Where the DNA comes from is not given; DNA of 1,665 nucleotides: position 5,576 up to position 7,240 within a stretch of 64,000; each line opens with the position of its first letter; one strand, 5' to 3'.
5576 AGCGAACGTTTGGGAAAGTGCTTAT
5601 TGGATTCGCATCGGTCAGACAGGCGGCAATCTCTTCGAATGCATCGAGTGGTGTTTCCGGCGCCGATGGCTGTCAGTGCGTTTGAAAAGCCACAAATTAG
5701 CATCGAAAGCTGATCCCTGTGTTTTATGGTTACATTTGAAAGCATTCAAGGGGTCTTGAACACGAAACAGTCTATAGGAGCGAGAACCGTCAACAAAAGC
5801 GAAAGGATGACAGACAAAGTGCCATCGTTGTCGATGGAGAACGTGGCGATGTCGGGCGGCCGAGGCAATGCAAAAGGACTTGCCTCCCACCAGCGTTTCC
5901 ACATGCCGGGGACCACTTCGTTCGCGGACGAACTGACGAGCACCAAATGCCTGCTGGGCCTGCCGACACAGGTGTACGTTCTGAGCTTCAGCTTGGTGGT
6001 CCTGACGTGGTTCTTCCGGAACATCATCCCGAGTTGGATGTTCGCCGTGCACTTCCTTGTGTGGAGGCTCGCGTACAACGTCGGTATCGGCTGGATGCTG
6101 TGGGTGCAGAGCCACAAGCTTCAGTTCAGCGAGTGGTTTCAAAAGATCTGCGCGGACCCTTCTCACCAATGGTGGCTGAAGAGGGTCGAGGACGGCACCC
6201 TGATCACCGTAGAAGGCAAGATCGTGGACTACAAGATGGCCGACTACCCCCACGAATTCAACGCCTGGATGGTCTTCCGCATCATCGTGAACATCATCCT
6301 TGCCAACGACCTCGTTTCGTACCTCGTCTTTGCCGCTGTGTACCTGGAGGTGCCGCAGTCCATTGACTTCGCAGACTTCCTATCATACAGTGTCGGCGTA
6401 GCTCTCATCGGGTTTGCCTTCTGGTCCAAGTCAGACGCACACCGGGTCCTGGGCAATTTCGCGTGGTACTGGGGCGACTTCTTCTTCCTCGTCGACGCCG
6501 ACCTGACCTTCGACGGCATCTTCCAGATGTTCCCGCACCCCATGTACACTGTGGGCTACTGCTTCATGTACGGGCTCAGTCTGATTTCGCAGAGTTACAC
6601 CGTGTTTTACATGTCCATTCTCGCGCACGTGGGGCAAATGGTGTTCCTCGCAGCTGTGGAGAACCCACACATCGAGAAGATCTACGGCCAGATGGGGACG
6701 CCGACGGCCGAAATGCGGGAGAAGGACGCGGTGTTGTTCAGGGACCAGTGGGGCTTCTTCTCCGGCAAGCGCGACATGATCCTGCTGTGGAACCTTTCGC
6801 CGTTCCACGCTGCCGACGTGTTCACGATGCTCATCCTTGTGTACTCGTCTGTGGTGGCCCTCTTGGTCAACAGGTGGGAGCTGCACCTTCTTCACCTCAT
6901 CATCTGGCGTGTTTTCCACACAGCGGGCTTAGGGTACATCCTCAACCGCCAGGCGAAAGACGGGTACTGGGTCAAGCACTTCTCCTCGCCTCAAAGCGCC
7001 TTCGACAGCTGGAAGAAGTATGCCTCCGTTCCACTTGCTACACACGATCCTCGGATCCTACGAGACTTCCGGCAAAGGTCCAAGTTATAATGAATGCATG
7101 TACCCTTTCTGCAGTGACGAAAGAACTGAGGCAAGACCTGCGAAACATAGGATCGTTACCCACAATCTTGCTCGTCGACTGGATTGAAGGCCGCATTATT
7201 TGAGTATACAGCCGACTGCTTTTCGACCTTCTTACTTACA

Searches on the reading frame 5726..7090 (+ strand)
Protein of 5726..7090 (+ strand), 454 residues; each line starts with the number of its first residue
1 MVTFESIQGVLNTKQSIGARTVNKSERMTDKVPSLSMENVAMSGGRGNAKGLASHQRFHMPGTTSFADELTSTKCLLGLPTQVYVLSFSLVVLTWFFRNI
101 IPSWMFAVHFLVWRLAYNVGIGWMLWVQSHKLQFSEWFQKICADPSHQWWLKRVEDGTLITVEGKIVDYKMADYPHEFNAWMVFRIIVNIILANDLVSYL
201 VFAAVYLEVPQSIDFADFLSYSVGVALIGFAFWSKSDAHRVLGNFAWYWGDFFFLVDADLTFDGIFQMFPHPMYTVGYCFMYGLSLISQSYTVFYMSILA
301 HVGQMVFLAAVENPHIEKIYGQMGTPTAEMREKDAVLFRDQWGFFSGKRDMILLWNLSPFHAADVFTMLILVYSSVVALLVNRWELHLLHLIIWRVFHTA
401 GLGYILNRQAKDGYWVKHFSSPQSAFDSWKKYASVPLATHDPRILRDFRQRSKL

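Call 11: search_protein_families(library=pfam, proteins=[window:5726-7090:+], max_evalue=0.01)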
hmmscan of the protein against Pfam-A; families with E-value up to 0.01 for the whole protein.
window:5726-7090:+ (454 aa): 1 family
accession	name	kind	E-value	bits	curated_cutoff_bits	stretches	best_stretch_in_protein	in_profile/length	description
PF04191.18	PEMT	-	7.7e-23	81.4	25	1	221-322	3-104/105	Phospholipid methyltransferase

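Call 13: find_encoding_contigs(protein=window:5726-7090:+, flank=2000, max_places=4)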
Protein window:5726-7090:+ (454 aa): no gene with exactly this product is on record in the collection.
